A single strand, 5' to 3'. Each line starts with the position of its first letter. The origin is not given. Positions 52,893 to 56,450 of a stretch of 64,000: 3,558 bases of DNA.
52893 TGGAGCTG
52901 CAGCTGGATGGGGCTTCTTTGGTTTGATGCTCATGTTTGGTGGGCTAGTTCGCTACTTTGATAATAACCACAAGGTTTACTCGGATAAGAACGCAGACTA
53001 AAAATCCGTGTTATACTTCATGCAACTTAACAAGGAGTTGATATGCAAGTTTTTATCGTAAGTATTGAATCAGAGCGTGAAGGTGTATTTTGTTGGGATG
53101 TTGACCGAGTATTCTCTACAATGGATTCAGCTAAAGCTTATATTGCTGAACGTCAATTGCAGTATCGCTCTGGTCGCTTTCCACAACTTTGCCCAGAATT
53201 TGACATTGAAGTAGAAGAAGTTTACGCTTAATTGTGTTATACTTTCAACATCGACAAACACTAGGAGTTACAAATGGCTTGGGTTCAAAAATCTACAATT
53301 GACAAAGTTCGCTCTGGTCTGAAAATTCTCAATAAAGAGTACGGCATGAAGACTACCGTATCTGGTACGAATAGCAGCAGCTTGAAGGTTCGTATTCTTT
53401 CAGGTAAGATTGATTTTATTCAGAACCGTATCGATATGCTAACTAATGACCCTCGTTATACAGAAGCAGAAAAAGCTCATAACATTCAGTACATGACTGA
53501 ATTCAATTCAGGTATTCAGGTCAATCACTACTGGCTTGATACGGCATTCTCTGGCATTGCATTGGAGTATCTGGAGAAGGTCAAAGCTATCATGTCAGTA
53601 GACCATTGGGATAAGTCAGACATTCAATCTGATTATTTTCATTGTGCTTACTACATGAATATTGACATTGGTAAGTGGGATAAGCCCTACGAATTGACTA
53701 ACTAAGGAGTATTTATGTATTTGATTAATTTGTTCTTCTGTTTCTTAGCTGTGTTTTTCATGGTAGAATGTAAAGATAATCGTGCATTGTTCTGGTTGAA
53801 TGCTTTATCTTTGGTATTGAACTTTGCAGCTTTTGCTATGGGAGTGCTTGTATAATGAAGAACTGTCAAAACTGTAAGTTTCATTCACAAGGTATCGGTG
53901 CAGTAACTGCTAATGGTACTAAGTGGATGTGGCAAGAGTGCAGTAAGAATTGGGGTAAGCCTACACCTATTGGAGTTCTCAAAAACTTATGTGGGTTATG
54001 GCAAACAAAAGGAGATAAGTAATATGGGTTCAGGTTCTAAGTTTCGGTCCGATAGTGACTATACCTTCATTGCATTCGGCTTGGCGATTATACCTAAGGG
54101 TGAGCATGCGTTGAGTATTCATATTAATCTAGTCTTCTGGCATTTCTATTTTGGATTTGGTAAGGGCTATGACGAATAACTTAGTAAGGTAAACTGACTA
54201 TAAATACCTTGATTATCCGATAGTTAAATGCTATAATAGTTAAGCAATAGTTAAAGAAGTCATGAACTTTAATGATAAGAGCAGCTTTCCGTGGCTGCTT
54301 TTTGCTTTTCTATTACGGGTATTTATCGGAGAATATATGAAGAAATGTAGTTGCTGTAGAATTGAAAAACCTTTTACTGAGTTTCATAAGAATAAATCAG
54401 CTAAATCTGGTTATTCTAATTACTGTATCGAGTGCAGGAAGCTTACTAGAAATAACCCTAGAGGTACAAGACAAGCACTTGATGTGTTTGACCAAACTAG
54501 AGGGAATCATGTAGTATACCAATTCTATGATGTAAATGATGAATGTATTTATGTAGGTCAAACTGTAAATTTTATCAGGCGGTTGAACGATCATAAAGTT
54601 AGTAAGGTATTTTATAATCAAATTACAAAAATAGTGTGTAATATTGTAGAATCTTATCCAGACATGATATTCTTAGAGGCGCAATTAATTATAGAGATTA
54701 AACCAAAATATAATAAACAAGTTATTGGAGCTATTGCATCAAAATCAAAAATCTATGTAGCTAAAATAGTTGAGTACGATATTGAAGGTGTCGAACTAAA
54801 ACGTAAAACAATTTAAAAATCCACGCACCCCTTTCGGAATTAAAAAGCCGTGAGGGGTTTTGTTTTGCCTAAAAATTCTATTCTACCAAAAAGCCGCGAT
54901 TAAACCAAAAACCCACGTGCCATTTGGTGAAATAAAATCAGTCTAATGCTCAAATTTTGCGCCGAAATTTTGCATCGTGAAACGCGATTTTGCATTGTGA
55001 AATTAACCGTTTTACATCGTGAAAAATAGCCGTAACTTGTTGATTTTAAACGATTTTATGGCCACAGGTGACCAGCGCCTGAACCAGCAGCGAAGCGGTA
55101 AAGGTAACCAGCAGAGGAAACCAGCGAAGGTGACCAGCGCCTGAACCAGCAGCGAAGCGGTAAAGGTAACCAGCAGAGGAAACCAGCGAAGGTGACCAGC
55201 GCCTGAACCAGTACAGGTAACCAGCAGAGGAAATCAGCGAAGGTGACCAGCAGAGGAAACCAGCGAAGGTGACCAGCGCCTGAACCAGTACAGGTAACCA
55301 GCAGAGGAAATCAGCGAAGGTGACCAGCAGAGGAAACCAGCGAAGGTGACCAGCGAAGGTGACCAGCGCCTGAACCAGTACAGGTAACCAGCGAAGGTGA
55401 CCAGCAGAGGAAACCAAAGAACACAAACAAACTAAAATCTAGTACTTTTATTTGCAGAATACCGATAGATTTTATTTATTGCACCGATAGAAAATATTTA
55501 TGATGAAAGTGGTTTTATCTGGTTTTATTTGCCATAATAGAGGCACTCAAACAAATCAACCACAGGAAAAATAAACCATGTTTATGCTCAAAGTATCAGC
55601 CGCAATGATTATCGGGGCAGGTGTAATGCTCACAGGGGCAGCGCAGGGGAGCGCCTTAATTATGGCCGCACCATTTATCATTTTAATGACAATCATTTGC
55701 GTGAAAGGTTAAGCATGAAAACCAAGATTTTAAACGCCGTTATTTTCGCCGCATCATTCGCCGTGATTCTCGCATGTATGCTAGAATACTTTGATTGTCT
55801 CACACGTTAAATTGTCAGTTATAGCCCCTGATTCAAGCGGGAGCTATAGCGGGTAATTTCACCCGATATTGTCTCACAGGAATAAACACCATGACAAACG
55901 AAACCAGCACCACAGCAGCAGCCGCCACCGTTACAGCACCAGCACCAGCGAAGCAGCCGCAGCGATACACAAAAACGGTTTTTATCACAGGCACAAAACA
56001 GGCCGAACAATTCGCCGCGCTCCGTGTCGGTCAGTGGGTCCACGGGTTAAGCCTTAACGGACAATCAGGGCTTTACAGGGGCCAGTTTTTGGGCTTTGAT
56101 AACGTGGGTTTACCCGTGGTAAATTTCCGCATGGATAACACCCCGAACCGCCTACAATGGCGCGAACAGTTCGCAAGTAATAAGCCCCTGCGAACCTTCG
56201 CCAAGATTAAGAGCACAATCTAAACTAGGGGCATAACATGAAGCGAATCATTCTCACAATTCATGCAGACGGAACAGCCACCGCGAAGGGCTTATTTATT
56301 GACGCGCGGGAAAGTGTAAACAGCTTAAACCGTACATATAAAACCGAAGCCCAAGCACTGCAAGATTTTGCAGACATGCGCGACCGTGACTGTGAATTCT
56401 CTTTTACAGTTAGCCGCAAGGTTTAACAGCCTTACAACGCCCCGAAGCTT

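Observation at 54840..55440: Six-hundred bp repeat-dense noncoding region: AT-rich 22 bp iterons plus a 350 bp nested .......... repeat array at the edge of a high-GC island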

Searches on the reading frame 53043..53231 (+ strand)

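Call 36: search_protein_families(library=pfam, proteins=[window:53043-53231:+], max_evalue=0.01)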
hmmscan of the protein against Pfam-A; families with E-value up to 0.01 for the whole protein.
window:53043-53231:+ (62 aa): 1 family
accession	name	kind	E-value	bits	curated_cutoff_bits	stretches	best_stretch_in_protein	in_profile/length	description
PF24024.1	DUF7336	-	0.0024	18.1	25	1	1-43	1-40/60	Domain of unknown function (DUF7336)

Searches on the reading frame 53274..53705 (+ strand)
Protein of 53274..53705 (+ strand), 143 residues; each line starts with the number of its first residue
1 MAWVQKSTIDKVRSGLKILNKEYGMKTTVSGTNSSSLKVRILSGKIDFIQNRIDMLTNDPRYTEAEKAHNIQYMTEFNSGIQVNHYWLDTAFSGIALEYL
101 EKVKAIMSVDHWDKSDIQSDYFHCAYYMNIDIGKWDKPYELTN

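Call 10: search_protein_families(library=phrogs, proteins=[window:53274-53705:+], max_evalue=0.01)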
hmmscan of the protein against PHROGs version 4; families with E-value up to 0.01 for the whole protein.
window:53274-53705:+ (143 aa): 1 family
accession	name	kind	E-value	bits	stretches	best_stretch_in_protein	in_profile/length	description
phrog_10415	-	unknown function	7.8e-31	108.2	1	1-142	1-127/129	-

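Call 18: find_related_loci(query=window:53274-53705:+, collection=viral_contigs, flank=8000)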
Query window:53274-53705:+ (143 aa) in viral_contigs; peptide patterns used: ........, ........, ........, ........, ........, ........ (x = any residue, [..] = any of these).
10 stretches matched a pattern; 4 encode a relative of the query (tblastn E <= 1e-3); 4 distinct loci.
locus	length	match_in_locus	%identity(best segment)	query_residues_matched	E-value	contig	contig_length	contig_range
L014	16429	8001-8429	83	1-143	3e-83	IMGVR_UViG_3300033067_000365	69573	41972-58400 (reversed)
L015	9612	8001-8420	68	1-143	8e-63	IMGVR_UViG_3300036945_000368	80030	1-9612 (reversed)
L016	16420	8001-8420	68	1-143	2e-61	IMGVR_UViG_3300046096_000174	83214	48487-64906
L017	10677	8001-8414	50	1-141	2e-44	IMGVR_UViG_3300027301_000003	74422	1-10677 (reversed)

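Call 36: search_protein_families(library=pfam, proteins=[window:53274-53705:+], max_evalue=0.01)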
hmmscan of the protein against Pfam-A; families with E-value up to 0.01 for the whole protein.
window:53274-53705:+ (143 aa): 0 families

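Call 48: search_dna_similar(query=window:53274-53705:+, collection=phages, mode=protein, max_rows=15)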
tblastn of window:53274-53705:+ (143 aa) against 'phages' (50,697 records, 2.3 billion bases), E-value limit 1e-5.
Records with a match: 28; places in all: 28; records where one place covers at least 80% of the query: 28.
Best place of each record, by identity: <60% 28.
By first word of the organism name: Sinorhizobium 7; Klebsiella 6; Methylophilales 4; Agrobacterium 2; Limnohabitans 1; Rhodobacter 1; Ruegeria 1; Roseobacter 1; Bacteriophage 1; Variovorax 1; and 3 more.
By host as written in the record: Sinorhizobium meliloti 7; Methylophilales_sp._H5P1 4; Klebsiella pneumoniae 4; Agrobacterium tumefaciens C58 2; Ruegeria pomeroyi DSS-3 2; Klebsiella pneumoniae M-9 2; Limnohabitans sp. DCL3 1; Rhodobacter capsulatus YW1 1; and 5 more.
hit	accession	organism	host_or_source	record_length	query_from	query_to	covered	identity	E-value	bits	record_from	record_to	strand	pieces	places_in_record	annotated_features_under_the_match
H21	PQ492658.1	Limnohabitans phage DC31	Limnohabitans sp. DCL3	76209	1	141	99%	51.8%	2e-41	151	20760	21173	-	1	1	hypothetical protein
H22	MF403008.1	Agrobacterium phage Atu_ph07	Agrobacterium tumefaciens C58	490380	1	142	99%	37.3%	7e-23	98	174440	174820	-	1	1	hypothetical protein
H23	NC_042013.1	Agrobacterium phage Atu_ph07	Agrobacterium tumefaciens C58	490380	1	142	99%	37.3%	7e-23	98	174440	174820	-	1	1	hypothetical protein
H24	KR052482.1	Sinorhizobium phage phiN3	Sinorhizobium meliloti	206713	1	142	99%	36.6%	1e-23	100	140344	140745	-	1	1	molecular chaperone DnaJ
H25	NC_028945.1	Sinorhizobium phage phiN3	Sinorhizobium meliloti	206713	1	142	99%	36.6%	1e-23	100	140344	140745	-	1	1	molecular chaperone DnaJ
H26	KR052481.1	Sinorhizobium phage phiM19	Sinorhizobium meliloti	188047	1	142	99%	35.2%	7e-22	96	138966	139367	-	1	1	molecular chaperone DnaJ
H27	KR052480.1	Sinorhizobium phage phiM7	Sinorhizobium meliloti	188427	1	142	99%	35.2%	7e-22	96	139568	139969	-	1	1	molecular chaperone DnaJ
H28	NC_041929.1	Sinorhizobium phage phiM7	Sinorhizobium meliloti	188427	1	142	99%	35.2%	7e-22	96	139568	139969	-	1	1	molecular chaperone DnaJ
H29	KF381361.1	Sinorhizobium phage phiM12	Sinorhizobium meliloti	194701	1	142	99%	35.2%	7e-22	96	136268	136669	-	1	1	hypothetical protein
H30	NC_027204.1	Sinorhizobium phage phiM12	Sinorhizobium meliloti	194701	1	142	99%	35.2%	7e-22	96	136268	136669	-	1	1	hypothetical protein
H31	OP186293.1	Rhodobacter phage RcXuper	Rhodobacter capsulatus YW1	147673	1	140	98%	34.5%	1e-16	81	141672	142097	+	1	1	hypothetical protein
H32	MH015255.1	Ruegeria phage vB_RpoS-V10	Ruegeria pomeroyi DSS-3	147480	1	142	99%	33.8%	4e-22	96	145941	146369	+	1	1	hypothetical protein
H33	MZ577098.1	Methylophilales phage Melnitz-3 EXVC039M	Methylophilales_sp._H5P1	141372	1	140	98%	34.0%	5e-16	79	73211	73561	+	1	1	hypothetical protein (x2)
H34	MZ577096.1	Methylophilales phage Melnitz-2 EXVC040M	Methylophilales_sp._H5P1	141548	1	140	98%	34.0%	5e-16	79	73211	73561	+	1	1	hypothetical protein (x2)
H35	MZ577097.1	Methylophilales phage Melnitz EXVC044M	Methylophilales_sp._H5P1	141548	1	140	98%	34.0%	5e-16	79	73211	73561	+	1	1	hypothetical protein (x2)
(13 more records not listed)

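Call 50: get_annotated_region(hit=H21, flank=6000)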
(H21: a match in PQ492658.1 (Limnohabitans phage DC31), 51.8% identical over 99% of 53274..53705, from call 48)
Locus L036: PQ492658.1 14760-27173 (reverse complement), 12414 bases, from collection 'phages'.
description: Limnohabitans phage DC31, complete genome.
organism: Limnohabitans phage DC31 (NCBI taxid 2883572)
taxonomy: Viruses; Duplodnaviria; Heunggongvirae; Uroviricota; Caudoviricetes; Pakpunavirus
host: Limnohabitans sp. DCL3; source: freshwater; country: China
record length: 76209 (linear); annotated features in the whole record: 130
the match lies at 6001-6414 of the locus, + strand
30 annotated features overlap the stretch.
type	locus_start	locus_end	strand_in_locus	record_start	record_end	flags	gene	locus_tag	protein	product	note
CDS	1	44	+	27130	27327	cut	-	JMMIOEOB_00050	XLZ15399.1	hypothetical protein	-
CDS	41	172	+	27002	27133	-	-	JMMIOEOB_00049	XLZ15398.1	hypothetical protein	-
CDS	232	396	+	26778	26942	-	-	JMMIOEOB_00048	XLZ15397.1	hypothetical protein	-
CDS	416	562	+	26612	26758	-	-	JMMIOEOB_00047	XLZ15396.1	hypothetical protein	-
CDS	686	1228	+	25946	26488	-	-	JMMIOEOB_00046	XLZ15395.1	hypothetical protein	-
CDS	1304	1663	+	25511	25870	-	-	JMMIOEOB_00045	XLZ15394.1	hypothetical protein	-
CDS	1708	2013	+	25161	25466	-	-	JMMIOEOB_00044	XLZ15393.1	hypothetical protein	-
CDS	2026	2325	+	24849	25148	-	-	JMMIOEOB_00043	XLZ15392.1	hypothetical protein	-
CDS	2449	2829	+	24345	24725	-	-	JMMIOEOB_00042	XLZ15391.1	hypothetical protein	-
CDS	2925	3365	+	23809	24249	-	-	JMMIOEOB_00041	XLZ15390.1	hypothetical protein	-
CDS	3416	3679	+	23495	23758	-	-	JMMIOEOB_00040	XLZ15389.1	hypothetical protein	-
CDS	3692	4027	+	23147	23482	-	-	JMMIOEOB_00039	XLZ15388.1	hypothetical protein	-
CDS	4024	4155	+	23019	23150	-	-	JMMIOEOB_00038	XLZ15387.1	hypothetical protein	-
CDS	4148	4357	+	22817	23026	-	-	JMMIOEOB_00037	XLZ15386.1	hypothetical protein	-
CDS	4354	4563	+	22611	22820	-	-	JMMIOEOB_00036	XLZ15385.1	hypothetical protein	-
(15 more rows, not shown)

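Call 106: search_solved_structures(query=window:53274-53705:+, max_evalue=1)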
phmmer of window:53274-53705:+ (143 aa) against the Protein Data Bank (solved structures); distinct sequences matched with E-value up to 1: 0.

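Call 108: find_related_loci(query=A2, collection=viral_contigs, flank=3500)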
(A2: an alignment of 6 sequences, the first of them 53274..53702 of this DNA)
Query A2 (143 aa) in viral_contigs; peptide patterns used: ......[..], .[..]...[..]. (x = any residue, [..] = any of these).
312 stretches matched a pattern; 31 encode a relative of the query (tblastn E <= 1e-3); 31 distinct loci.
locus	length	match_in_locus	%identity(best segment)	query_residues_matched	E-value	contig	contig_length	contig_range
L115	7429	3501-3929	83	1-143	1e-82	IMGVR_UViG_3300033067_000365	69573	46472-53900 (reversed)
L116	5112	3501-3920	68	1-143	3e-62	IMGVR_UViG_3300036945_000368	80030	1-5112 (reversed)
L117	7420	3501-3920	68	1-143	9e-61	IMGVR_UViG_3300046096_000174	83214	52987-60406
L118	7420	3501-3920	56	1-143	5e-49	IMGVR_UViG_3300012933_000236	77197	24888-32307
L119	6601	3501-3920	54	1-143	5e-48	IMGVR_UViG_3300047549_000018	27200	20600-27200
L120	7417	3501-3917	54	1-142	1e-46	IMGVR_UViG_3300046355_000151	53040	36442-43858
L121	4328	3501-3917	54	1-142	5e-46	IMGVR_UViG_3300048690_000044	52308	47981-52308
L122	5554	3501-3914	52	1-141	1e-45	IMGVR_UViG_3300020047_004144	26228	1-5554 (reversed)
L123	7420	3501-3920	51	1-143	1e-45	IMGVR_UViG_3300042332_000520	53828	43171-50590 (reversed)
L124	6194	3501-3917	52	1-142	2e-45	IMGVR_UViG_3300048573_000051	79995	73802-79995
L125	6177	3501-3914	50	1-141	9e-44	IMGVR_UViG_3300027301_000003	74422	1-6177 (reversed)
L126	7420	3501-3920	48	1-143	8e-43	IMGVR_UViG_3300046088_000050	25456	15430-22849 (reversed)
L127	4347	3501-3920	48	1-143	8e-43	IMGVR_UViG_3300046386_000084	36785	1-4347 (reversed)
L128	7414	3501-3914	49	1-141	2e-41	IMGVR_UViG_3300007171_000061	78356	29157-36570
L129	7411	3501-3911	51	1-140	1e-41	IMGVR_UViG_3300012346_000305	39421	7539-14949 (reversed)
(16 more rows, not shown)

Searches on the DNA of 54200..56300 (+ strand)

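Call 4: search_dna_similar(query=window:54200-56300:+, collection=phages, mode=near, max_rows=30)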
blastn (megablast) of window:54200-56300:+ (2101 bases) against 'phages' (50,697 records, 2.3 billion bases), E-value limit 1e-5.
No match.

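Call 40: search_rna_families(source=window, start=54700, end=55700, threshold=evalue, max_evalue=1)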
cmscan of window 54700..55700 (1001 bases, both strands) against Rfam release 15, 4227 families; matches with E-value up to 1: 0.
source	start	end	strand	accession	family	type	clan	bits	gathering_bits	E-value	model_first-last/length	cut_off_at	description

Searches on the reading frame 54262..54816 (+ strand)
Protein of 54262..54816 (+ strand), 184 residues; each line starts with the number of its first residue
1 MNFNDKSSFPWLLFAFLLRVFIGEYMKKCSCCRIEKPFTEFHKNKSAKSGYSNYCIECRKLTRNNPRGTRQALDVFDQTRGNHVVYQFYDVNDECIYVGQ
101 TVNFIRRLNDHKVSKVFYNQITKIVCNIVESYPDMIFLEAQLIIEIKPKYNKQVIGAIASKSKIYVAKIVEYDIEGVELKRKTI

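Call 10: search_protein_families(library=phrogs, proteins=[window:54262-54816:+], max_evalue=0.01)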
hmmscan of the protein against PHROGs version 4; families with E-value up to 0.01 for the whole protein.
window:54262-54816:+ (184 aa): 13 families
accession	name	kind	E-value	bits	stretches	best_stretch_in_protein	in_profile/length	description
phrog_1035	-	DNA, RNA and nucleotide metabolism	2.6e-14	54.7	1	25-123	62-148/271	endonuclease VII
phrog_16880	-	DNA, RNA and nucleotide metabolism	2.1e-11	45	1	80-156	4-80/162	endonuclease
phrog_3312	-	DNA, RNA and nucleotide metabolism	7.3e-09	36.9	1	82-161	5-82/175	endonuclease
phrog_2255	-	DNA, RNA and nucleotide metabolism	1e-08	35.9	1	25-80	52-99/211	HNH endonuclease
phrog_5558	-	moron, auxiliary metabolic gene and host takeover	3.7e-08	34.7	1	26-65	65-104/130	Lar-like restriction alleviation protein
phrog_2340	-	DNA, RNA and nucleotide metabolism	4.4e-08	34.4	1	24-65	6-48/171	endonuclease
phrog_2633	-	DNA, RNA and nucleotide metabolism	2.4e-07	32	1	25-69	12-56/142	endonuclease VII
phrog_12813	-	unknown function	3e-05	24.9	1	26-65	153-192/199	-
phrog_19235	-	unknown function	0.00012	22.6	1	84-155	22-97/251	-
phrog_35456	-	unknown function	0.00022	22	1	83-151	7-81/189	-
phrog_1111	-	DNA, RNA and nucleotide metabolism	0.00042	21.2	1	74-121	27-73/139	endonuclease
phrog_6762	-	unknown function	0.00087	20.2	1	25-63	159-197/242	-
phrog_2937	-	unknown function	0.0024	18.4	1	85-159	4-81/244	-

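Call 36: search_protein_families(library=pfam, proteins=[window:54262-54816:+], max_evalue=0.01)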
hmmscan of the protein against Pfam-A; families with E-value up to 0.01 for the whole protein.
window:54262-54816:+ (184 aa): 1 family
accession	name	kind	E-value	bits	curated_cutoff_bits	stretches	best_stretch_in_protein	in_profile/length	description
PF01541.30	GIY-YIG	-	1.2e-07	32.3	22.6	1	83-151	2-78/78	GIY-YIG catalytic domain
